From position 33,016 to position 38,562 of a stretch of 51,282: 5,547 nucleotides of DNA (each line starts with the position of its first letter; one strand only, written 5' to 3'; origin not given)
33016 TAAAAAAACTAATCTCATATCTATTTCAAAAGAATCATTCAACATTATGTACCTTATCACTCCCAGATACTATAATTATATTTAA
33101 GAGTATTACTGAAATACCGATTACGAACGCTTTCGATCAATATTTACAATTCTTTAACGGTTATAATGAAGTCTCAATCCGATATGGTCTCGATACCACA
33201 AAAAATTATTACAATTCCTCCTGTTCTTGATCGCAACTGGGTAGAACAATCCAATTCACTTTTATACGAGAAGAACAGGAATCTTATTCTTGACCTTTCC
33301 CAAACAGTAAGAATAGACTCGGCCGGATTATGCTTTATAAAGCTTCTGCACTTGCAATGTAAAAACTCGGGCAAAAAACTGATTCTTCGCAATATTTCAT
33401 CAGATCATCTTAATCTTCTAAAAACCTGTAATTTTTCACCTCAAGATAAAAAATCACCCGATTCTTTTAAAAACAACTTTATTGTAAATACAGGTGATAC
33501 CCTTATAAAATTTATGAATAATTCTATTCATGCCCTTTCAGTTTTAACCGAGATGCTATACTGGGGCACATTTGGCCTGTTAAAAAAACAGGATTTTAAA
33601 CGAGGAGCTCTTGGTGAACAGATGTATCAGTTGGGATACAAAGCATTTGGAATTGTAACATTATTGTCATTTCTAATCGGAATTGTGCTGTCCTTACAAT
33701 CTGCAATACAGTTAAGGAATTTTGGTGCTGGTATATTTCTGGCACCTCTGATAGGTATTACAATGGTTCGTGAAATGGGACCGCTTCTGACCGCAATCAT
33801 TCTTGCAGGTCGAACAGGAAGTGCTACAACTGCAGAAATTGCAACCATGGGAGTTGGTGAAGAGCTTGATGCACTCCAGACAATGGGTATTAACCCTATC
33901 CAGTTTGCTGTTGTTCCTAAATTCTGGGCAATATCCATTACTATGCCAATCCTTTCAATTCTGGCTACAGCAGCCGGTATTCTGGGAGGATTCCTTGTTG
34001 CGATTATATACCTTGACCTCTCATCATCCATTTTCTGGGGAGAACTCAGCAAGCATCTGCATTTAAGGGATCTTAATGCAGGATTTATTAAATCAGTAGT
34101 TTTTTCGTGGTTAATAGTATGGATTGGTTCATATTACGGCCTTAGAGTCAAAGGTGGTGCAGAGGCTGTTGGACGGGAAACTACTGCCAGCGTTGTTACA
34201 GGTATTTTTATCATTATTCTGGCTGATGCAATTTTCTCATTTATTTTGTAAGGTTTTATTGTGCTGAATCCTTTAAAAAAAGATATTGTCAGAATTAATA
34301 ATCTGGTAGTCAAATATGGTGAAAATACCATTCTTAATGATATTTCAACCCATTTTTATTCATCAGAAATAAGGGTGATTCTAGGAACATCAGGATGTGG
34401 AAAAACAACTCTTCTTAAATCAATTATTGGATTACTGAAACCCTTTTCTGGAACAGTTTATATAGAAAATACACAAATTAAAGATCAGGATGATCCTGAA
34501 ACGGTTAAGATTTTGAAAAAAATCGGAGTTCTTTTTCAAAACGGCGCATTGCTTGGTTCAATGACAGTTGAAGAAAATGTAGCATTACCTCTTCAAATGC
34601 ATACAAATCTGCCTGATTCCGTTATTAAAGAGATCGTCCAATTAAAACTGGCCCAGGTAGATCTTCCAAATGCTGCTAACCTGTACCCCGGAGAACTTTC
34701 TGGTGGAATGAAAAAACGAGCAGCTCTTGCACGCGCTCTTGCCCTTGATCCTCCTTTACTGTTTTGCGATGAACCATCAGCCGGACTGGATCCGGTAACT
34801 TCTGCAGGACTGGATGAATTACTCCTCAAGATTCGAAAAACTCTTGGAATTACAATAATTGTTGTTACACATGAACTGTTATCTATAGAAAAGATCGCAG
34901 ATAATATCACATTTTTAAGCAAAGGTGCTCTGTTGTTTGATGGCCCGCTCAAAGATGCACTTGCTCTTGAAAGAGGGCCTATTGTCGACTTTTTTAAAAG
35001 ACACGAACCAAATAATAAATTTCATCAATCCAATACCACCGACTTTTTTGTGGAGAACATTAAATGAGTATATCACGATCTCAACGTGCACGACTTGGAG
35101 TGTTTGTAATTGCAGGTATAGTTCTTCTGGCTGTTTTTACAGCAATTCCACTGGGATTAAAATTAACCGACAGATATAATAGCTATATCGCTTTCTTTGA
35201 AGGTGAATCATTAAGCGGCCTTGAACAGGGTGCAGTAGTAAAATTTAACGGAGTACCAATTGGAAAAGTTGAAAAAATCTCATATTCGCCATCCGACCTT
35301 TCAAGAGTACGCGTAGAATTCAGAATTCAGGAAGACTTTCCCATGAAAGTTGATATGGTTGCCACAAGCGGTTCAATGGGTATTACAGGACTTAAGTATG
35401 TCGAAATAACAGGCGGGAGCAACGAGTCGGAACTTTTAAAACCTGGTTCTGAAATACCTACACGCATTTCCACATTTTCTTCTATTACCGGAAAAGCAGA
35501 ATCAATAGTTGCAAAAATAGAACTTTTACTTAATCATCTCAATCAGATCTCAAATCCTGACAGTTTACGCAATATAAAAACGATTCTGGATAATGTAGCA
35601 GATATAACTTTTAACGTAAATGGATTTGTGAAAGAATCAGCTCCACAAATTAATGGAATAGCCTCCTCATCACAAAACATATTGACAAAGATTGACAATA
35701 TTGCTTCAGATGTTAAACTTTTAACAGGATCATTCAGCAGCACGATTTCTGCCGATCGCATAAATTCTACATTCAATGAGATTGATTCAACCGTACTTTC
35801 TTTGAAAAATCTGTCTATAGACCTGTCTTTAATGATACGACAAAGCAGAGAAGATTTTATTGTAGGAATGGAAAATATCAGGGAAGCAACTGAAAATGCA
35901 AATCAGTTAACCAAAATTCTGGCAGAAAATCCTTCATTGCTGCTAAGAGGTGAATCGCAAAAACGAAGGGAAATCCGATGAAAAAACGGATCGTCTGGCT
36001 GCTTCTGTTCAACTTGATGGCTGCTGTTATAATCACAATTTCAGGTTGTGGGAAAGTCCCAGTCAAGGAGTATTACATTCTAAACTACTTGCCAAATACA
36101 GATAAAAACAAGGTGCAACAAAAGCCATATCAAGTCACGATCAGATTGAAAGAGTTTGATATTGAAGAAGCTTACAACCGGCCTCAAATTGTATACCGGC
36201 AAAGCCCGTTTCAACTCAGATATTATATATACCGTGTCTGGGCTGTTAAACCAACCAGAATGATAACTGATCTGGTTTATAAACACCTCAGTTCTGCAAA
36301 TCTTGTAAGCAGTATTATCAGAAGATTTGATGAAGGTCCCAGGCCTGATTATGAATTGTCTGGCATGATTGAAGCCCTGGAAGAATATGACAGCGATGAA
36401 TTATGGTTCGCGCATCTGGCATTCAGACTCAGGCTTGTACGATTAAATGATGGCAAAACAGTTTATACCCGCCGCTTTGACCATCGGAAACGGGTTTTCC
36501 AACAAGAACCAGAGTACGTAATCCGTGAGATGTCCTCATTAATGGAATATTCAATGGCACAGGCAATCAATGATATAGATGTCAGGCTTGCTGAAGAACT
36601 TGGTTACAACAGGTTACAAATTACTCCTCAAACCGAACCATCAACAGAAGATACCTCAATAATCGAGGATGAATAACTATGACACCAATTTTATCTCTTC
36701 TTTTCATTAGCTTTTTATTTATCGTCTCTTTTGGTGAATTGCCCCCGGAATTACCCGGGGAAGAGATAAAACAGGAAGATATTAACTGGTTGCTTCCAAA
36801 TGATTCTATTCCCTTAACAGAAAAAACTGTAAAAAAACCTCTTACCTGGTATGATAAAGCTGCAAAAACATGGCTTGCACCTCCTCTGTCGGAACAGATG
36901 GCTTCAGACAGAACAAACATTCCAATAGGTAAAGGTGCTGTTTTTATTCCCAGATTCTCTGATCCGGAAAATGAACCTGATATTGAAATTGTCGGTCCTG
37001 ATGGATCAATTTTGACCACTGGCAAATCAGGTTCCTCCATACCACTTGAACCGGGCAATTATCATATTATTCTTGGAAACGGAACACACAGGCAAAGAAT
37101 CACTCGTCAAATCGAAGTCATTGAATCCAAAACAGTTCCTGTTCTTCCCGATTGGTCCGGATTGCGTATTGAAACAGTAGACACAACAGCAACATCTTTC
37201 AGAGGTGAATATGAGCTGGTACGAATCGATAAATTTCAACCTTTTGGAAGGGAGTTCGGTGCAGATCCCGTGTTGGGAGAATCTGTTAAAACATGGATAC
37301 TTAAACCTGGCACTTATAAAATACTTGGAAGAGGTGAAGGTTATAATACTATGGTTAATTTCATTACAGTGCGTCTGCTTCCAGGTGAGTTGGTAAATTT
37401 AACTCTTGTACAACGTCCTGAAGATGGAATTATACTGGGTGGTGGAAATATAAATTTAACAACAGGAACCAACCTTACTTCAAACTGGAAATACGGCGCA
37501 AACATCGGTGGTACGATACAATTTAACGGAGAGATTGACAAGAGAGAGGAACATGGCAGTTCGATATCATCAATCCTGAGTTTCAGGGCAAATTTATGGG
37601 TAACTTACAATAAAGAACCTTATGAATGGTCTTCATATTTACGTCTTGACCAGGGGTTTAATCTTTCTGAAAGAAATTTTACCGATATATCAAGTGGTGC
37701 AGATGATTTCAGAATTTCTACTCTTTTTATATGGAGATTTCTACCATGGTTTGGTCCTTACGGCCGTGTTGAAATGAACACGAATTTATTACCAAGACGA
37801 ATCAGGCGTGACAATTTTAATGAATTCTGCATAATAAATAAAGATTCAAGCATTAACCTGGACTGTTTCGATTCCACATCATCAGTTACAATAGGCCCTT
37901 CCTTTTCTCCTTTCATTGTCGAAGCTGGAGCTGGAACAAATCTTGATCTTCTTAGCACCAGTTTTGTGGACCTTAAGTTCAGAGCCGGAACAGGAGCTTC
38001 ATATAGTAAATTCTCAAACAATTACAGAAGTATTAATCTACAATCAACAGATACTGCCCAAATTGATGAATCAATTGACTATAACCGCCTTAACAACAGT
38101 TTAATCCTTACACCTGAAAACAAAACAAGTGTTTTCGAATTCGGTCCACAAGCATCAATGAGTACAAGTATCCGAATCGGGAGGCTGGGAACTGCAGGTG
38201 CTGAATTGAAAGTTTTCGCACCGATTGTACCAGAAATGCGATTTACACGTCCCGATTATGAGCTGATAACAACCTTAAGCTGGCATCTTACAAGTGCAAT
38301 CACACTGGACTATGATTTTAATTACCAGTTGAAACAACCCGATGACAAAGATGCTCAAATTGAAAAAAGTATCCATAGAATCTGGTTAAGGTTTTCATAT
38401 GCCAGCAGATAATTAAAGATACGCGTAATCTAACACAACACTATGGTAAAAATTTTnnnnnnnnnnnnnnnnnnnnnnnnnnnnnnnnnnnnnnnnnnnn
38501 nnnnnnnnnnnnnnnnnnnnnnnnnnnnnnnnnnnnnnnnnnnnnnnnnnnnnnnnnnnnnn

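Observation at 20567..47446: Family of diverged, locally GC-enriched noncoding elements (about 90-300 nt) that I cannot match to any known RNA or repeat class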

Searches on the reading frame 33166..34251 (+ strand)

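Call 14: search_protein_families(library=pfam, proteins=[window:33166-34251:+])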
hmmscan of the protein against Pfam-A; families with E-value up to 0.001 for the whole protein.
window:33166-34251:+ (361 aa): 2 families
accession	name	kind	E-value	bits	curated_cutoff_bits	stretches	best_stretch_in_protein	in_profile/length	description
PF02405.21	MlaE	-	1e-73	247.9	22.5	1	151-359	3-211/212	Permease MlaE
PF01740.26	STAS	-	1.4e-05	25.2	22.6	1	32-91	34-94/106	STAS domain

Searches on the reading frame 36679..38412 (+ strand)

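Call 14: search_protein_families(library=pfam, proteins=[window:36679-38412:+])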
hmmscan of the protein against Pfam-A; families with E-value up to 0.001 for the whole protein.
window:36679-38412:+ (577 aa): 1 family
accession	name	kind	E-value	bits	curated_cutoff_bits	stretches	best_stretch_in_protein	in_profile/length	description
PF11276.14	DUF3078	-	0.00031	21.5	25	0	300-371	19-89/92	Protein of unknown function (DUF3078)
